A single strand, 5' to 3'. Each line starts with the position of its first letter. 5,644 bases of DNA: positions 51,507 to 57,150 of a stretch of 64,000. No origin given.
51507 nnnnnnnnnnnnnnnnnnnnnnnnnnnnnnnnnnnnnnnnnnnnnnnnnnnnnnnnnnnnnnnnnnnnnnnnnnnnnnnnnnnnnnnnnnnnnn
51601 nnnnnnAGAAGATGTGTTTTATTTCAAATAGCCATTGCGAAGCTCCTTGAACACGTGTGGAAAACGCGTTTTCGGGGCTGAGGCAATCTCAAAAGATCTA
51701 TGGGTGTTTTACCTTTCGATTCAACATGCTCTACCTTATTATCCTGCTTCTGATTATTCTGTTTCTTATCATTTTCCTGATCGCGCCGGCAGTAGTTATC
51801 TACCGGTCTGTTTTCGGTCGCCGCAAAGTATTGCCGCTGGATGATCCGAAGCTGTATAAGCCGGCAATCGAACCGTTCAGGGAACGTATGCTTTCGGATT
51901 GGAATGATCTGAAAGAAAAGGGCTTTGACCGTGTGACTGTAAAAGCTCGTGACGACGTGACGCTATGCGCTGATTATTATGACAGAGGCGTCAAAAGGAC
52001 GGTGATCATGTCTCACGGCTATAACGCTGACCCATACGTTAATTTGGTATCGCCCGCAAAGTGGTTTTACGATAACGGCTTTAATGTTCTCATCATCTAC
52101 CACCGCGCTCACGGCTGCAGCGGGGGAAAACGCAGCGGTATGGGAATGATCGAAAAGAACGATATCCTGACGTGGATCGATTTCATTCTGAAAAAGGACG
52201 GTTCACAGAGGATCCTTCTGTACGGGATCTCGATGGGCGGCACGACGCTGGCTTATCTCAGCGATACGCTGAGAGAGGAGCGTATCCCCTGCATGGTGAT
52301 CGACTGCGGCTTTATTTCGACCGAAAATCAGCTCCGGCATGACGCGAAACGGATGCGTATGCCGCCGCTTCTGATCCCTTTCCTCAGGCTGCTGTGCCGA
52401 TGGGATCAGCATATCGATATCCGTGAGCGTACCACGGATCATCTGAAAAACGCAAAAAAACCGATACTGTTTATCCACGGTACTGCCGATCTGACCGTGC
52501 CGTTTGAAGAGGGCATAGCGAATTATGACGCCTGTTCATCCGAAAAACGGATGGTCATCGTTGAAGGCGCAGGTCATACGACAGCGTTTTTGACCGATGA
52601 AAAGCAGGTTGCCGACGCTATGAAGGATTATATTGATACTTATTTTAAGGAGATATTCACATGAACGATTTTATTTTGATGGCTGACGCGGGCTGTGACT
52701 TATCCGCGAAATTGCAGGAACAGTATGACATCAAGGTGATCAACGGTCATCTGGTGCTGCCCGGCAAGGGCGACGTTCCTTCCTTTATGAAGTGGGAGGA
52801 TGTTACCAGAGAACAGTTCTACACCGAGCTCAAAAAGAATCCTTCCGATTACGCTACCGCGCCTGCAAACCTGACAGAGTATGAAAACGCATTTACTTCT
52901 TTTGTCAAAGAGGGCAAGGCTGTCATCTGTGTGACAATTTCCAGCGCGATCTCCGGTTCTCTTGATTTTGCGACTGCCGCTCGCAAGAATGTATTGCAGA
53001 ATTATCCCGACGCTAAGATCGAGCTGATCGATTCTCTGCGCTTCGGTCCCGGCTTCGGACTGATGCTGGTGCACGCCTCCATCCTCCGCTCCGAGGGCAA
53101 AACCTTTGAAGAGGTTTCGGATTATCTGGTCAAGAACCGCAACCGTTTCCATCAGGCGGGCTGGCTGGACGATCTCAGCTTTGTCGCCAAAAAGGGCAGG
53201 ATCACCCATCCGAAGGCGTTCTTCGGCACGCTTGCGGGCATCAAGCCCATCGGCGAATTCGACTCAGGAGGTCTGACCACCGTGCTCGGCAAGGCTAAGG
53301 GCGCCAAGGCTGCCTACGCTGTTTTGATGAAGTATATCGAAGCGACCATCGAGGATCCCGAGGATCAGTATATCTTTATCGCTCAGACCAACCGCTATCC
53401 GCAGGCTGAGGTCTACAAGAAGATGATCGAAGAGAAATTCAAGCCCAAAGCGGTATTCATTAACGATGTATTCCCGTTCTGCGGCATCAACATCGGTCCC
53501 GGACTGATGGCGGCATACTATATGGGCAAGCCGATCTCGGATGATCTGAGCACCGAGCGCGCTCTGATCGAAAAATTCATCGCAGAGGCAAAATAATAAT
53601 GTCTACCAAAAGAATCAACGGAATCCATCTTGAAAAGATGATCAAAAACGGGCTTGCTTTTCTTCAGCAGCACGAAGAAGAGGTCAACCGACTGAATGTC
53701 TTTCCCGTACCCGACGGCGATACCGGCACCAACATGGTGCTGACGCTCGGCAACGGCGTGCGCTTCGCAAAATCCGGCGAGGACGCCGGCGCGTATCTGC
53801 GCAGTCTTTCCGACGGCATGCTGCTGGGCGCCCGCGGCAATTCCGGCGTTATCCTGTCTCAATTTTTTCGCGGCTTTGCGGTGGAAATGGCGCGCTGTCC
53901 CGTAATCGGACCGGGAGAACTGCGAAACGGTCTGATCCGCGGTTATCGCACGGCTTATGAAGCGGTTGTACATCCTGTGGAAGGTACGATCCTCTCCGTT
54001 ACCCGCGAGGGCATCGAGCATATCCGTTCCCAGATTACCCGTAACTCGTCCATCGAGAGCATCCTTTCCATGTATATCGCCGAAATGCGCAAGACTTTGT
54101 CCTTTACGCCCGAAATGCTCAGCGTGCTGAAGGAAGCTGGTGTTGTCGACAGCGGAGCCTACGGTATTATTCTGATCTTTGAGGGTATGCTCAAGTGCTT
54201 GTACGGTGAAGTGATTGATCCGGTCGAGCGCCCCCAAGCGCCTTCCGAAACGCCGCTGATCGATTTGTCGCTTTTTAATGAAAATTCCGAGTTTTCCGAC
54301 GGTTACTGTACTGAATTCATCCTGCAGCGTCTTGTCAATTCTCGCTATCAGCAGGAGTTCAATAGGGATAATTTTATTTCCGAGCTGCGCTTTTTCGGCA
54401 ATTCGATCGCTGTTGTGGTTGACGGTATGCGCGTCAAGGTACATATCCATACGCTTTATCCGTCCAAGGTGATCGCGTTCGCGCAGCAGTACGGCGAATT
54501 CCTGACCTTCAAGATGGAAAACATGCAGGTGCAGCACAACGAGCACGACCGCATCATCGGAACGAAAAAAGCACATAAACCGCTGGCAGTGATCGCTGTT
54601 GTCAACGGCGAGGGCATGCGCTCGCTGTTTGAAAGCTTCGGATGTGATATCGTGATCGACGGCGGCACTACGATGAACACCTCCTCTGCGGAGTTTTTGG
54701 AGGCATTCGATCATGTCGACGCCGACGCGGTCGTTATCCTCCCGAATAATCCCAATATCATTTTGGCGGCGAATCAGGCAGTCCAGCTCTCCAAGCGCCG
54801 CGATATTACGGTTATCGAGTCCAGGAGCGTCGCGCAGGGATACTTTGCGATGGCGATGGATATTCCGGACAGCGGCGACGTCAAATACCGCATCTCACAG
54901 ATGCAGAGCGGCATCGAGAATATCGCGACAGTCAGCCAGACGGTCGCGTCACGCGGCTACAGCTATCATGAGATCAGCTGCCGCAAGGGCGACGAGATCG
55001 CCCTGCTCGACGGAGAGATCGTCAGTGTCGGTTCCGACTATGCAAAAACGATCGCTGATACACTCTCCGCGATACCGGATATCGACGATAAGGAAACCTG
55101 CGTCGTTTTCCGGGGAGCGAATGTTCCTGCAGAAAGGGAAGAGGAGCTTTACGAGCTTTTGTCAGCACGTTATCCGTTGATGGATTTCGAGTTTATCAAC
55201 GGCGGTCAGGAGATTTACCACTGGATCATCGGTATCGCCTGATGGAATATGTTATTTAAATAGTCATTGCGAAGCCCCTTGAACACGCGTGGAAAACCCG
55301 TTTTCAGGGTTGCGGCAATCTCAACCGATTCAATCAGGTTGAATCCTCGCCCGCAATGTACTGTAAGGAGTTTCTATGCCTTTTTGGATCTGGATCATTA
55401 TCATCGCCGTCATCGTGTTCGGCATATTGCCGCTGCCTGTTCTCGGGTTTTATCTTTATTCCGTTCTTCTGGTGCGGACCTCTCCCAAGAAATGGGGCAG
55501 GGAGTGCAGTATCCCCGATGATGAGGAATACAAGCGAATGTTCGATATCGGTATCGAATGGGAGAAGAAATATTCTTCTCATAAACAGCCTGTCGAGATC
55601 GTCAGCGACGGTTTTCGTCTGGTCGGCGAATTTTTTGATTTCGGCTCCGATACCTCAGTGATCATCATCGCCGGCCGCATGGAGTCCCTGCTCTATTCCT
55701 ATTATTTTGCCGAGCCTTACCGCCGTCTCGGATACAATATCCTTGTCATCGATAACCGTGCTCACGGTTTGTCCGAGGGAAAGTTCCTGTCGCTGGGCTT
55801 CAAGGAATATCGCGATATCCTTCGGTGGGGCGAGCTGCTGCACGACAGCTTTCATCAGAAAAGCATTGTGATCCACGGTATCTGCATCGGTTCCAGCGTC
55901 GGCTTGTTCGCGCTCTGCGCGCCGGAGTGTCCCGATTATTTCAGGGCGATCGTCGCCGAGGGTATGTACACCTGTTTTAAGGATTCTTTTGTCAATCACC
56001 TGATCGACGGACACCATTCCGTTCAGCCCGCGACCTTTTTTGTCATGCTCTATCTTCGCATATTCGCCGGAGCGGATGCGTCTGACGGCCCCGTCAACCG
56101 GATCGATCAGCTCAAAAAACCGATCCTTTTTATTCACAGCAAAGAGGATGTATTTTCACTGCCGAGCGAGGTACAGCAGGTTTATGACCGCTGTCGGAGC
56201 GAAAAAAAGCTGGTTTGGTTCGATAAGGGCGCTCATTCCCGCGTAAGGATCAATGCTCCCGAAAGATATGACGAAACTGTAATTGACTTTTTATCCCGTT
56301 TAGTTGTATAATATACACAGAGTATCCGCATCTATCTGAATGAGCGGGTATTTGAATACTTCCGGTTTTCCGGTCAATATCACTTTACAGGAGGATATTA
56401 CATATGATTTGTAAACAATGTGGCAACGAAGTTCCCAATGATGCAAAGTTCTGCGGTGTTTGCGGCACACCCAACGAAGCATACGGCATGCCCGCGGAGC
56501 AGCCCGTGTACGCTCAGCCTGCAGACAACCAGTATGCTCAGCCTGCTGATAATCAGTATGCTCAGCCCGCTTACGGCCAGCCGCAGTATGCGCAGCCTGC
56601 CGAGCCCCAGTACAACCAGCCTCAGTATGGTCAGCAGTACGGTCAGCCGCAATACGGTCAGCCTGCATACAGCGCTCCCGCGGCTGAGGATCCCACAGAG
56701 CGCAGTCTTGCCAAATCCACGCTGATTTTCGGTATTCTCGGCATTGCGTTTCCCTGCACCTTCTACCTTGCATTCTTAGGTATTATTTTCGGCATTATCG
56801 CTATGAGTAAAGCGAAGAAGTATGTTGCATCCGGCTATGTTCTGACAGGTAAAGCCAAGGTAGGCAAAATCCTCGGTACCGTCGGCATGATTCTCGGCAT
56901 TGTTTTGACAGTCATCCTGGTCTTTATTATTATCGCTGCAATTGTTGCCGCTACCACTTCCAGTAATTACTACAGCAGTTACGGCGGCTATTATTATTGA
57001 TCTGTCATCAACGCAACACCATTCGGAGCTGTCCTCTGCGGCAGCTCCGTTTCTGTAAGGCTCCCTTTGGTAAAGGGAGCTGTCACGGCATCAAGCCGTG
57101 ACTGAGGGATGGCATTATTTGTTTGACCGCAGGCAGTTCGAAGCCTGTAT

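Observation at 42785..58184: Uncharacterised lipid scavenging and re-acylation island with an LRAT enzyme and dedicated carriers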

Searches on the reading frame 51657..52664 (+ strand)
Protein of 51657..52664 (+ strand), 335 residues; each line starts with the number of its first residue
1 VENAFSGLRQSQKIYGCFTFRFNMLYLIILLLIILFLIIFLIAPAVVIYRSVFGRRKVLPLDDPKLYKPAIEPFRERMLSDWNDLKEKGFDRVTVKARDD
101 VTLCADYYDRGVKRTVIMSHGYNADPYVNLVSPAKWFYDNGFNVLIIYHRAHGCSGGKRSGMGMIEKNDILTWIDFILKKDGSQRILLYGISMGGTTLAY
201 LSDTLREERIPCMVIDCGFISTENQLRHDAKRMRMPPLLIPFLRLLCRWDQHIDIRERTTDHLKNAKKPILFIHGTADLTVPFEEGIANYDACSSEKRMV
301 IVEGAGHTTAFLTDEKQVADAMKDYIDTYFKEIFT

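Call 3: search_protein_families(library=pfam, proteins=[window:51657-52664:+], max_evalue=0.01)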
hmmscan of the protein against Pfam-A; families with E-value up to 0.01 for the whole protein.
window:51657-52664:+ (335 aa): 8 families
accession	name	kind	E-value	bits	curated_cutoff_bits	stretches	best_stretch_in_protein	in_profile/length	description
PF12146.15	Hydrolase_4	-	1.3e-16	61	27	2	113-226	4-117/239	Serine aminopeptidase, S33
PF00561.26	Abhydrolase_1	-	1.3e-13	51.7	25.8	1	115-233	2-116/245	alpha/beta hydrolase fold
PF00326.27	Peptidase_S9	-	1.1e-09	38.6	22.6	1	162-331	40-211/213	Prolyl oligopeptidase family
PF02129.25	Peptidase_S15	-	5.3e-07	30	23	1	134-226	41-137/262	X-Pro dipeptidyl-peptidase (S15 family)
PF08386.16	Abhydrolase_4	-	5.8e-06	26.8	21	1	262-328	29-93/103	TAP-like protein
PF02230.22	Abhydrolase_2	-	4.8e-05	23.7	23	0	183-259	104-176/217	Phospholipase/Carboxylesterase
PF12697.13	Abhydrolase_6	-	0.00031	21.9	26.3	0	182-321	64-217/217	Alpha/beta hydrolase family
PF03959.19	FSH1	-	0.0096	16.1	21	0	189-308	106-200/211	Serine hydrolase (FSH1)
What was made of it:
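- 51726..52664 (+): hyd1: alpha/beta serine hydrolase with an N-terminal TM anchor. The catalytic domain is predicted to be cytoplasmic. Hydrolase_4/Abhydrolase_1 (call 3).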

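Call 15: search_protein_families(library=ncbifam, proteins=[window:51657-52664:+], max_evalue=0.001)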
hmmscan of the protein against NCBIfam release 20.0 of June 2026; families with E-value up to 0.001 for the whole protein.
window:51657-52664:+ (335 aa): 9 families
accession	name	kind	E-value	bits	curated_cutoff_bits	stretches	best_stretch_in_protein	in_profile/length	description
NF047920.1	lactonase_UilS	equivalog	5.6e-11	42.7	400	1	113-224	24-136/285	UilS family quorum-quenching N-acyl-homoserine lactonase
TIGR02427.1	protocat_pcaD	equivalog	1.6e-06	27.7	255.85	0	140-217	38-111/251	3-oxoadipate enol-lactonase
NF052610.1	macro_16_ester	equivalog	2.7e-06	26.9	420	1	256-324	212-278/281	alpha/beta fold macrolide esterase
NF053684.1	esterase_mleBCA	exception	4.2e-06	26.1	570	1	263-310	220-266/281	BCA family alpha/beta fold macrolide esterase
NF053693.1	esterase_mleCBF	exception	3e-05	23.5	564.5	1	260-320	214-272/279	CBF family alpha/beta fold macrolide esterase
NF033124.1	estX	equivalog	0.00024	20.3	600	1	257-323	212-276/280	macrolide esterase EstX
NF041759.1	mac_hydro_EstT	equivalog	0.00027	20.2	450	0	260-326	213-277/278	macrolide hydrolase EstT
NF008019.0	PRK10749.1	equivalog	0.00029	19.9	362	0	99-157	39-97/335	lysophospholipase L2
NF011457.0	PRK14875.1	equivalog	0.00049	19.2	307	0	257-324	305-367/372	acetoin dehydrogenase dihydrolipoyllysine-residue acetyltransferase subunit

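Call 69: search_solved_structures(query=window:51726-52661:+, max_evalue=0.001)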
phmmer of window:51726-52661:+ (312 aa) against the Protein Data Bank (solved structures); distinct sequences matched with E-value up to 0.001: 12.
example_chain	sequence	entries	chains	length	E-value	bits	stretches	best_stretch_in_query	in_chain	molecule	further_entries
5g59_A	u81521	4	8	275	6.2e-12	48.4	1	54-265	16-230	ESTERASE | Uncharacterized protein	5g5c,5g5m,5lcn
7d78_D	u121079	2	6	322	4.3e-09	39.1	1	67-203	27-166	DltD domain-containing protein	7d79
9pjb_A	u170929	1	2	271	1.3e-07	34.2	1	92-295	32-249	MHETase MHT043-5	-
8b4u_A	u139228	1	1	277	5.4e-06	28.8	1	92-286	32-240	Alpha/beta hydrolase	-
3fob_A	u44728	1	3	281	2.3e-05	26.8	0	240-285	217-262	Bromoperoxidase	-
1hkh_A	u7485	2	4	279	6.2e-05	25.4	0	237-302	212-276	GAMMA LACTAMASE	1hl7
6lzh_A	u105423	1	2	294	0.00011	24.6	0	92-177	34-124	GrgF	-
1a8s_A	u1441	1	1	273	0.00029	23.2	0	237-286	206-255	CHLOROPEROXIDASE F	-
7qjn_A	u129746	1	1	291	0.00068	22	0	162-297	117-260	Dienelactone hydrolase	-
6qe2_A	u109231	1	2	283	0.00077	21.8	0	116-187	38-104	Monoacylglycerol lipase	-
11tu_A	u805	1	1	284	0.00083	21.7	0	241-285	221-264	alpha/beta-hydrolase macrolide esterase EstT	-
3pf8_A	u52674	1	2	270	0.00085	21.6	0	92-287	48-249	Cinnamoyl esterase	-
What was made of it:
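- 51726..52664 (+): Nearest solved structure is esterase 5G59 (call 69).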

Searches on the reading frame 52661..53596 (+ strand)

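Call 3: search_protein_families(library=pfam, proteins=[window:52661-53596:+], max_evalue=0.01)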
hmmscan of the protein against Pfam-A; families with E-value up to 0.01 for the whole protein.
window:52661-53596:+ (311 aa): 1 family
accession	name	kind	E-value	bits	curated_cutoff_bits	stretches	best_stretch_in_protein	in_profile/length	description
PF02645.21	DegV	-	9.6e-48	163.3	27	1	6-287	4-277/280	Uncharacterised protein, DegV family COG1307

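Call 15: search_protein_families(library=ncbifam, proteins=[window:52661-53596:+], max_evalue=0.001)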
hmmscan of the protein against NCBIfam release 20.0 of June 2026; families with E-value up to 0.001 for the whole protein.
window:52661-53596:+ (311 aa): 2 families
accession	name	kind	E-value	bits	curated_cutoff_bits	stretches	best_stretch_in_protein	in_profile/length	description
TIGR00762.1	DegV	domain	3.5e-53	180.6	99.7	1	6-287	3-275/276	DegV family EDD domain-containing protein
NF038249.1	fatty_FakB1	equivalog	2.6e-26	92.4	350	1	6-293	5-285/286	fatty acid kinase binding subunit FakB1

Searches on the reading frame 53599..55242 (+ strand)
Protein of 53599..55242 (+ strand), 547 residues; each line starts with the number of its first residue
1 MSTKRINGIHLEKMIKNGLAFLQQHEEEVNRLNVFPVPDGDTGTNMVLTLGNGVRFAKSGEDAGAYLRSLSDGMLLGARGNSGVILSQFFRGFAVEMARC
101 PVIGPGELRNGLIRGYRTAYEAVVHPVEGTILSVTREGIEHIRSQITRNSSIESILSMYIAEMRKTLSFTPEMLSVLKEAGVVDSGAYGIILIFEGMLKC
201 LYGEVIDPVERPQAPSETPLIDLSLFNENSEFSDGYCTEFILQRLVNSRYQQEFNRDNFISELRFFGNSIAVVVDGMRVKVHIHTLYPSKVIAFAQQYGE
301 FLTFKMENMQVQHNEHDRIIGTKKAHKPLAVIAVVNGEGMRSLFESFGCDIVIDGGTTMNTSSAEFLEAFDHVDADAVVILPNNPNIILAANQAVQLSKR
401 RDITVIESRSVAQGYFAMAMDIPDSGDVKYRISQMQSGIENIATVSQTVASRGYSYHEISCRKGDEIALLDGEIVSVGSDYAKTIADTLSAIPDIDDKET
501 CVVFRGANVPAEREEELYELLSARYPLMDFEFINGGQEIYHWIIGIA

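Call 3: search_protein_families(library=pfam, proteins=[window:53599-55242:+], max_evalue=0.01)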
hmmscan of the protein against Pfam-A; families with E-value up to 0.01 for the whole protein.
window:53599-55242:+ (547 aa): 3 families
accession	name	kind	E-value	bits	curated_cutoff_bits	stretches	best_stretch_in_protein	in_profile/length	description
PF13684.11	FakA-like_C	-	1.4e-55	188.5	23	1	330-546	1-215/216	Fatty acid kinase subunit A-like, C-terminal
PF02734.22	Dak2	-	1.6e-33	116.5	27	1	36-198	1-173/174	DAK2 domain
PF21645.3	FakA-like_M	-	6.2e-21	74.5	24.9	1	235-315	3-79/80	Fatty acid kinase subunit A-like, middle domain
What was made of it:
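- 53599..55242 (+): FakA-type fatty acid kinase catalytic subunit. Dak2 + FakA_M + FakA_C (call 3).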

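Call 15: search_protein_families(library=ncbifam, proteins=[window:53599-55242:+], max_evalue=0.001)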
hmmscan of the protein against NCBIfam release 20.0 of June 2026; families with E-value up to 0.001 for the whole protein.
window:53599-55242:+ (547 aa): 3 families
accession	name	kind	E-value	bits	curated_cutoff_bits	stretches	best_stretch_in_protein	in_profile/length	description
TIGR03599.1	YloV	subfamily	2e-149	498.6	396.1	1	11-546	1-529/530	DAK2 domain fusion protein YloV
NF038248.1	FakA_VfrB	equivalog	9.1e-113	377.6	975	1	5-545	2-547/549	fatty acid kinase catalytic subunit FakA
NF011049.0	PRK14479.1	subfamily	0.00087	17.9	492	0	9-117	362-473/568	dihydroxyacetone kinase family protein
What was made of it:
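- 53599..55242 (+): TIGR03599 498.6 bits, above the 396.1 cut-off (call 15).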

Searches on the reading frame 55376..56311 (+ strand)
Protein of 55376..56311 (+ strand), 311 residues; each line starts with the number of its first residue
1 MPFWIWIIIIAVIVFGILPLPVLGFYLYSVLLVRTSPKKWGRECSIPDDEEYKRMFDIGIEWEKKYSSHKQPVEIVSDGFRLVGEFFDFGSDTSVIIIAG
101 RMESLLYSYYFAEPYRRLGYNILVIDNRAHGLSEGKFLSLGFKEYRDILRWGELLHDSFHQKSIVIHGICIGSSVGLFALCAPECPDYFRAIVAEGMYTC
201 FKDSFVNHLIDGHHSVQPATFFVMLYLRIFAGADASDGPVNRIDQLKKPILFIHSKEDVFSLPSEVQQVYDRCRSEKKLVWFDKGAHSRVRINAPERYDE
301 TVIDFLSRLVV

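Call 3: search_protein_families(library=pfam, proteins=[window:55376-56311:+], max_evalue=0.01)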
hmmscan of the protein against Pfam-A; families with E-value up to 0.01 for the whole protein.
window:55376-56311:+ (311 aa): 3 families
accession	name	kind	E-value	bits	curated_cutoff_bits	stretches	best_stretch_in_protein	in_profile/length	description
PF12146.15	Hydrolase_4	-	2.4e-09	37.3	27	1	240-288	184-233/239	Serine aminopeptidase, S33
PF00561.26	Abhydrolase_1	-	4.4e-06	27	25.8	1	94-195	2-100/245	alpha/beta hydrolase fold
PF00326.27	Peptidase_S9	-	0.004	17.1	22.6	0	240-307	135-207/213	Prolyl oligopeptidase family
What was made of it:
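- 55376..56311 (+): hyd2: alpha/beta serine hydrolase with an N-terminal TM anchor and a predicted cytoplasmic catalytic domain. It is as conserved as FakA. Pfam (call 3).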

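Call 15: search_protein_families(library=ncbifam, proteins=[window:55376-56311:+], max_evalue=0.001)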
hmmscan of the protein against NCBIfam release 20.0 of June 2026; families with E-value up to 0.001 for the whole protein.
window:55376-56311:+ (311 aa): 3 families
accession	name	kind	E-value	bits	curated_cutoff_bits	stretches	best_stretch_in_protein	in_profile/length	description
TIGR01607.1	PST-A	paralog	1.3e-05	24.5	218.25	0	220-281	244-304/332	Plasmodium subtelomeric family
TIGR02427.1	protocat_pcaD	equivalog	1.9e-05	24.2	255.85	0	120-192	40-107/251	3-oxoadipate enol-lactonase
NF047920.1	lactonase_UilS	equivalog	0.00078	19.2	400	0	239-287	212-260/285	UilS family quorum-quenching N-acyl-homoserine lactonase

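Call 39: search_solved_structures(query=window:55376-56308:+, max_evalue=0.01)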
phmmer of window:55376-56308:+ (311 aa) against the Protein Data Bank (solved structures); distinct sequences matched with E-value up to 0.01: 1.
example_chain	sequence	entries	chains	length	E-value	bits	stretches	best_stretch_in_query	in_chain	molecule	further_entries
5g59_A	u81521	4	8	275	2.8e-16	63.2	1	64-308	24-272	ESTERASE | Uncharacterized protein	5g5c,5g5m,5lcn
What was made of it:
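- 55376..56311 (+): 5G59 esterase E 2.8e-16 (call 39).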

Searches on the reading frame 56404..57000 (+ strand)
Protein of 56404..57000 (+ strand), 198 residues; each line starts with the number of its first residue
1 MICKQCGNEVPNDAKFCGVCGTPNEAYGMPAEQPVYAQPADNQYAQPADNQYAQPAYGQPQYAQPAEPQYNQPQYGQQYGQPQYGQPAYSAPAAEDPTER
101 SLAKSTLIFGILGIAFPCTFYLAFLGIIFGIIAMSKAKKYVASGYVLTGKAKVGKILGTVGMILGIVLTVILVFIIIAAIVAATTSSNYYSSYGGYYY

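Call 4: search_protein_families(library=pfam, proteins=[window:56404-57000:+], max_evalue=0.01)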
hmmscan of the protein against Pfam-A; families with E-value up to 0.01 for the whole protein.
window:56404-57000:+ (198 aa): 7 families
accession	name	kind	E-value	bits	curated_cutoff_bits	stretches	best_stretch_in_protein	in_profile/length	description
PF13240.11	Zn_Ribbon_1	-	9.8e-07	28.8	25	1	3-23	2-22/23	zinc-ribbon domain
PF13828.11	DUF4190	-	1.3e-06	28.5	35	1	102-168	1-62/62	Domain of unknown function (DUF4190)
PF12773.13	DZR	-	2.1e-05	25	27.3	1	3-23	1-21/45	Double zinc ribbon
PF09297.16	Zn_ribbon_NUD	-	0.0022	18.1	24.8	0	14-24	3-13/32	NADH pyrophosphatase zinc ribbon domain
PF18912.6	DZR_2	-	0.0075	16.5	27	0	2-26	23-48/56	Double zinc ribbon domain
PF10571.15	UPF0547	-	0.0091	16.6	29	0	3-21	3-21/26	Uncharacterised protein family UPF0547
PF17032.10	Zn_ribbon_15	-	0.0099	17.1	28.9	0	2-21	54-73/73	zinc-ribbon family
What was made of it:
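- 56404..57000 (+): Zinc-ribbon protein with a Q/P-rich linker and a DUF4190 two-TM domain. Last gene before the terminator at 57024-57049. Pfam (call 4).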

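Call 34: search_protein_families(library=ncbifam, proteins=[window:56404-57000:+], max_evalue=0.01)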
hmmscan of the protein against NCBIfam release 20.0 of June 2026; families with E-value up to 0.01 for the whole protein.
window:56404-57000:+ (198 aa): 2 families
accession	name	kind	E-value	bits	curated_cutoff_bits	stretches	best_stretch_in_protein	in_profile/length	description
NF040945.1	CCC_membrane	equivalog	1.5e-06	28.4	65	1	104-179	3-82/99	CCC motif membrane protein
NF033761.1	gliding_GltJ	equivalog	0.0043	16.2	450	1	31-126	300-387/671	adventurous gliding motility protein GltJ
